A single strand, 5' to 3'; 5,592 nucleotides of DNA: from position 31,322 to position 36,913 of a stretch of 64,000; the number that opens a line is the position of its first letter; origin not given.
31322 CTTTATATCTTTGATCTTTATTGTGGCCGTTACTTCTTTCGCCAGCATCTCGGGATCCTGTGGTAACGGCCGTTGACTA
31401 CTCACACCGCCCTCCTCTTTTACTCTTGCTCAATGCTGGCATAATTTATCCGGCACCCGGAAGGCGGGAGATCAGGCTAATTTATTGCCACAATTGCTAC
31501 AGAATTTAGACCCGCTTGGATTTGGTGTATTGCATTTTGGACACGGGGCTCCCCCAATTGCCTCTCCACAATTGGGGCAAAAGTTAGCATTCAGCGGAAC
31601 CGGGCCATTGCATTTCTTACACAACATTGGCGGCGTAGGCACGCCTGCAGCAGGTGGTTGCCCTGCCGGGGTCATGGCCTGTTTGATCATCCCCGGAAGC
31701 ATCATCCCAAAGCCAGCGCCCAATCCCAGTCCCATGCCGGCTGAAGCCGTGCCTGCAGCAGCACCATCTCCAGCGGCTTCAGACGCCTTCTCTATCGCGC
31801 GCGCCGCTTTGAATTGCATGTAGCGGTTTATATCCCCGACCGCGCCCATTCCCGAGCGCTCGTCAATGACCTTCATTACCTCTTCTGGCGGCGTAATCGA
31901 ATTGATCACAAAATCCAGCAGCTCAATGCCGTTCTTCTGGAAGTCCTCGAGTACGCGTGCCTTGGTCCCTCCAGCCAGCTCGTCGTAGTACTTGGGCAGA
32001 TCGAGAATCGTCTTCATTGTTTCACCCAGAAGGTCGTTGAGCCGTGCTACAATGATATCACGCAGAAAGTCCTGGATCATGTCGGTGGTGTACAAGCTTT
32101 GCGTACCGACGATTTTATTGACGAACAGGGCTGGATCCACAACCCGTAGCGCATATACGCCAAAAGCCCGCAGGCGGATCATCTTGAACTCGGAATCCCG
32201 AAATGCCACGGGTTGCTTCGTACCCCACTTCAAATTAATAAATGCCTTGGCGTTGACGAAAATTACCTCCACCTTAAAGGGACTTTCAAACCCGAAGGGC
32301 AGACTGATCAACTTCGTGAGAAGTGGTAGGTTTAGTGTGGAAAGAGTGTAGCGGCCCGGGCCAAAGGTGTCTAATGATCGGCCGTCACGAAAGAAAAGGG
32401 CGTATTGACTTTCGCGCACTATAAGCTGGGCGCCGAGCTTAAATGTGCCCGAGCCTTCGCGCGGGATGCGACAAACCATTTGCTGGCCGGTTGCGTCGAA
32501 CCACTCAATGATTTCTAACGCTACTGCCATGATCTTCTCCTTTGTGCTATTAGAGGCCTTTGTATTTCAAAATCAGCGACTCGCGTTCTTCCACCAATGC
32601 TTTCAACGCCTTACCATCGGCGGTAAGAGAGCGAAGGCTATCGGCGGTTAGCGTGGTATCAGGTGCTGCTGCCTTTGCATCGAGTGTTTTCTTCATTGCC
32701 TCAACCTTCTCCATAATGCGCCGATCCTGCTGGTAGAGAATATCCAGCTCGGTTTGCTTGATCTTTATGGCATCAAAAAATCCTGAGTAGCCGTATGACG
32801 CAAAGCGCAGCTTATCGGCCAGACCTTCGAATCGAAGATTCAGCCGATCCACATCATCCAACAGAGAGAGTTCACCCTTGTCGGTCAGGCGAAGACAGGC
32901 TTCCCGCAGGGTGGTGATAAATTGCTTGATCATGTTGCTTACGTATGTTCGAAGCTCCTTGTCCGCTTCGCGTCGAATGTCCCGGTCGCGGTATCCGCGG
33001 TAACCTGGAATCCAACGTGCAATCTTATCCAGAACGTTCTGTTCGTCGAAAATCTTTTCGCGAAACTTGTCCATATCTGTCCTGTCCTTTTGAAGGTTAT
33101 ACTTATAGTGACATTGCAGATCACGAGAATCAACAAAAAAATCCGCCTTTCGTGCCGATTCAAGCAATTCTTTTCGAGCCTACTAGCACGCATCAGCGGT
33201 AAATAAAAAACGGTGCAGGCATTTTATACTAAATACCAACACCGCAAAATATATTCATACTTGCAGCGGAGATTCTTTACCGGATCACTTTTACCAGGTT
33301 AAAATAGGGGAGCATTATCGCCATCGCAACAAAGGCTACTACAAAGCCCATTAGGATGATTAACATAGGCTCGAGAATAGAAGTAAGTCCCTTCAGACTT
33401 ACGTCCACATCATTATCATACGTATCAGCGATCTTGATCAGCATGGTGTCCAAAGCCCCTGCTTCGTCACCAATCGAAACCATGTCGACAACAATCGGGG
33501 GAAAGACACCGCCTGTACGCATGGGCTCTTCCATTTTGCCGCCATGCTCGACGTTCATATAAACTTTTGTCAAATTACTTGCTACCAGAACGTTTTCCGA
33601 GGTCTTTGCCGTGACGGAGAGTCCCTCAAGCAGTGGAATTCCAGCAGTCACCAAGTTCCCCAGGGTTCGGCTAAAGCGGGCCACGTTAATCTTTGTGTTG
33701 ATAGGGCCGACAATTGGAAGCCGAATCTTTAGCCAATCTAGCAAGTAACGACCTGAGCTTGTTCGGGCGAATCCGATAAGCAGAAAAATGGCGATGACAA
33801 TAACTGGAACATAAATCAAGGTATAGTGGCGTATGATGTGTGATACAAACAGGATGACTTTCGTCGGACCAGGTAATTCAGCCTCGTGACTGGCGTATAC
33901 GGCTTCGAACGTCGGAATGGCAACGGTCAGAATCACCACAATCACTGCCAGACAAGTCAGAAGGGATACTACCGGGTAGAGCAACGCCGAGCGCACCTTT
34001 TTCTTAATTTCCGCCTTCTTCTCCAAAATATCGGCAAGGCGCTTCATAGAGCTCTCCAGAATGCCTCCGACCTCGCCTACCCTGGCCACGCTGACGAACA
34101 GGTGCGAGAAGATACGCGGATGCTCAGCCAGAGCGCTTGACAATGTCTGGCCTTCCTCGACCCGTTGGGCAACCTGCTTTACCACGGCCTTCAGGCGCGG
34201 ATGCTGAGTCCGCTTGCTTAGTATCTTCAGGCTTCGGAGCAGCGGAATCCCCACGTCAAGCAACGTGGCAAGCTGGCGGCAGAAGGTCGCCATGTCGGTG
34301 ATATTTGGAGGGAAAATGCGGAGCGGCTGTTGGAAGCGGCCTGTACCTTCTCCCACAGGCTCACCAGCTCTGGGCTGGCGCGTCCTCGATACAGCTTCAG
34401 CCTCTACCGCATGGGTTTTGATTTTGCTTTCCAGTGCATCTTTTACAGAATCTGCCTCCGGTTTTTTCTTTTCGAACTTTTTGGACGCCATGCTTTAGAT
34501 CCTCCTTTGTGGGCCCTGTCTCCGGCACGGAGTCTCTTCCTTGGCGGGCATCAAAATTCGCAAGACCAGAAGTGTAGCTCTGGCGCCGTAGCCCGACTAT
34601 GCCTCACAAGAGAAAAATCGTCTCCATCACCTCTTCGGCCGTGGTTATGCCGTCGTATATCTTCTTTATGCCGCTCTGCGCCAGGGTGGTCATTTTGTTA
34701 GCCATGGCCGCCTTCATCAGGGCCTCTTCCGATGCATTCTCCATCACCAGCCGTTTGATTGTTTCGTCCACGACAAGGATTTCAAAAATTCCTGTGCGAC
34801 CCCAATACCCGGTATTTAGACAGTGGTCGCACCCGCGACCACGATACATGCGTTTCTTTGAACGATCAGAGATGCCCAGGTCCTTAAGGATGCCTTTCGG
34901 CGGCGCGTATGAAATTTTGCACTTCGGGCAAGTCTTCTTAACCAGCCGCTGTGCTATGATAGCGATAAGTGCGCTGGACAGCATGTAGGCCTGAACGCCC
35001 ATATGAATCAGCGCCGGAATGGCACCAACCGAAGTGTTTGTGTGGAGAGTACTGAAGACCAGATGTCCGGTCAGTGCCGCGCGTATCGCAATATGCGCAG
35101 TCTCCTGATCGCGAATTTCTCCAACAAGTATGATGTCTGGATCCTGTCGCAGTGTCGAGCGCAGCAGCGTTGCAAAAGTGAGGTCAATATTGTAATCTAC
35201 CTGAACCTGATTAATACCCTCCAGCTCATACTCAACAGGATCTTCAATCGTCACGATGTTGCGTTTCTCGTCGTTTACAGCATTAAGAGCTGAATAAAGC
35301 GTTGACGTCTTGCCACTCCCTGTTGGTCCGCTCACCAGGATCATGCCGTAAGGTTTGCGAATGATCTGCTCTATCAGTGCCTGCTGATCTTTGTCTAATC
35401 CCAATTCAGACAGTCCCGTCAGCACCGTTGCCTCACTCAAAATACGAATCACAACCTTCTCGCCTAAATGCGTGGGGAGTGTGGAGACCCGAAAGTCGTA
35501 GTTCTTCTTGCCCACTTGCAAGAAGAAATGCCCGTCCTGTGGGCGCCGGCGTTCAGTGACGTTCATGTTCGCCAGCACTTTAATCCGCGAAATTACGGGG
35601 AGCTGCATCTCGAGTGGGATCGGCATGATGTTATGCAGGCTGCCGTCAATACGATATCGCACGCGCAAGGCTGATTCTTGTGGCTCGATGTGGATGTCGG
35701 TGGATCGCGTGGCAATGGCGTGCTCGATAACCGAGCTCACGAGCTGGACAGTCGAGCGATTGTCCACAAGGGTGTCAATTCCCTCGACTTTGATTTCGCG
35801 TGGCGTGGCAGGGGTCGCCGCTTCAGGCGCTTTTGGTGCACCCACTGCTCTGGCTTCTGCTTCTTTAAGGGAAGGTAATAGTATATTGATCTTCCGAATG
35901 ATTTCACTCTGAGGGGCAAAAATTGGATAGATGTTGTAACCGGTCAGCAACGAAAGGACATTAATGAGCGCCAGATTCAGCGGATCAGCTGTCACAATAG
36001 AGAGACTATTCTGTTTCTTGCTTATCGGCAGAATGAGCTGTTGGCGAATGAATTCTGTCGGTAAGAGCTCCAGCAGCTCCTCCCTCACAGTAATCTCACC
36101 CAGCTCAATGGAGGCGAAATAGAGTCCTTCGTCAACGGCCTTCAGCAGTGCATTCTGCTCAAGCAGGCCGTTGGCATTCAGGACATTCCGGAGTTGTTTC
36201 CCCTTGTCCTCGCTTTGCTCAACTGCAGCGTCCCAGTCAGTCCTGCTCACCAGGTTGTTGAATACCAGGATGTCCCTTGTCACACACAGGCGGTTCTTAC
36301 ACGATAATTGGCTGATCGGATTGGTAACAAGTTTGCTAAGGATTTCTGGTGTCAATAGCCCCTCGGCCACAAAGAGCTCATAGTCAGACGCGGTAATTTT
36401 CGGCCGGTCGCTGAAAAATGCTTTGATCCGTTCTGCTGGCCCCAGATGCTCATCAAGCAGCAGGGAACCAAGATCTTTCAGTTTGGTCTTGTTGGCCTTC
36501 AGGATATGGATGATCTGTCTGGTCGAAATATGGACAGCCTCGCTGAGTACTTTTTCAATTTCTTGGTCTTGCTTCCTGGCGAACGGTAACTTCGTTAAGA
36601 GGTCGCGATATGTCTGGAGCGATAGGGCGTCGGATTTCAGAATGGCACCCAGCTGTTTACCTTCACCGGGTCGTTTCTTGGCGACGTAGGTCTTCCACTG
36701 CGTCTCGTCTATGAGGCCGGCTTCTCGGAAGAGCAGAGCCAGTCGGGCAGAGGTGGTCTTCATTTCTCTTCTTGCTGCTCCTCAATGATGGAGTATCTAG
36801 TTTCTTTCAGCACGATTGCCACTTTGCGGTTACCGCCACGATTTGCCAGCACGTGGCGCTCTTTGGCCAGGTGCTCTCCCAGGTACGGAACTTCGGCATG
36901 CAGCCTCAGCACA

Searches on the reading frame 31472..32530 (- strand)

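Call 35: search_protein_families(library=ncbifam, proteins=[window:31472-32530:-], max_evalue=0.1)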
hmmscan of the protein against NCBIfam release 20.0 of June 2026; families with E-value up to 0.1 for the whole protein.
window:31472-32530:- (352 aa): 4 families
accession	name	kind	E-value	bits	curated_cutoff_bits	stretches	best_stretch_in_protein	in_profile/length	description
TIGR01933.1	hflK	equivalog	0.0027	17.2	159.4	1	146-257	78-188/261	FtsH protease activity modulator HflK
NF011149.0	PRK14559.1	equivalog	0.0049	15.6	374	1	302-350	2-50/642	serine/threonine phosphatase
NF045510.1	4Cys_prefix_kin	domain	0.016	15.5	24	1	331-351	5-26/26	4-Cys prefix domain-containing protein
TIGR03831.1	YgiT_finger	domain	0.076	13.3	20.2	0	315-325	32-42/46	YgiT-type zinc finger protein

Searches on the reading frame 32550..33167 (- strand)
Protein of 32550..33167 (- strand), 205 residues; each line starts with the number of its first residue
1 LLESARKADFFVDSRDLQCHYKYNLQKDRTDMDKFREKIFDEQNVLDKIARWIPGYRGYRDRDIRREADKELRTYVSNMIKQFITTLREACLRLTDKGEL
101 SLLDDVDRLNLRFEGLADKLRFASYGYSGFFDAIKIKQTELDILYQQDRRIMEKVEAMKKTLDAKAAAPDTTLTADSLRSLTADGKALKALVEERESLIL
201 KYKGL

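Call 12: search_protein_families(library=pfam, proteins=[window:32550-33167:-], max_evalue=0.01)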
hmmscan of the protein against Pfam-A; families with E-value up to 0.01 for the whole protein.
window:32550-33167:- (205 aa): 0 families

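Call 35: search_protein_families(library=ncbifam, proteins=[window:32550-33167:-], max_evalue=0.1)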
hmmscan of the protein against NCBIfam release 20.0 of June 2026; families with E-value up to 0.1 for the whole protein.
window:32550-33167:- (205 aa): 1 family
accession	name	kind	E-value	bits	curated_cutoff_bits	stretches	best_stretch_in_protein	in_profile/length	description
NF047596.1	LIMLP_15305_fam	equivalog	8.4e-05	22.5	210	1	66-191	38-165/175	LIMLP_15305 family protein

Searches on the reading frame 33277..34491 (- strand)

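Call 12: search_protein_families(library=pfam, proteins=[window:33277-34491:-], max_evalue=0.01)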
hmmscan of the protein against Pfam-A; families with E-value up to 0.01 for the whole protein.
window:33277-34491:- (404 aa): 1 family
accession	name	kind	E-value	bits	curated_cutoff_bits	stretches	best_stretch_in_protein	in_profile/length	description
PF00482.28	T2SSF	-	1e-55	187.5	25.2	2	70-193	1-125/125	Type II secretion system (T2SS), protein F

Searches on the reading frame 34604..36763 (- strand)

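Call 12: search_protein_families(library=pfam, proteins=[window:34604-36763:-], max_evalue=0.01)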
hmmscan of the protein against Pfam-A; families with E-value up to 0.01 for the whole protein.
window:34604-36763:- (719 aa): 7 families
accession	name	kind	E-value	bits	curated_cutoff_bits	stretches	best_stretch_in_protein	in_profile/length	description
PF00437.27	T2SSE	-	6.6e-134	446.7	24.9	1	334-713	4-369/370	Type II/IV secretion system protein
PF05157.20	MshEN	-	3.8e-16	59.3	23.1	1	215-293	4-81/90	MshEN domain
PF13604.12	AAA_30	-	1.4e-05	25.4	27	1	456-504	2-50/191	AAA domain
PF13191.12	AAA_16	-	0.00028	21.9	32.6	1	463-534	15-73/167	AAA ATPase domain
PF00270.35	DEAD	-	0.0004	20.6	26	0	458-501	2-44/167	DEAD/DEAH box helicase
PF13086.12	AAA_11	-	0.0032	17.7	27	1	456-497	2-42/257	AAA domain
PF13401.12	AAA_22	-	0.0056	17.4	27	0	471-515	4-48/130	AAA domain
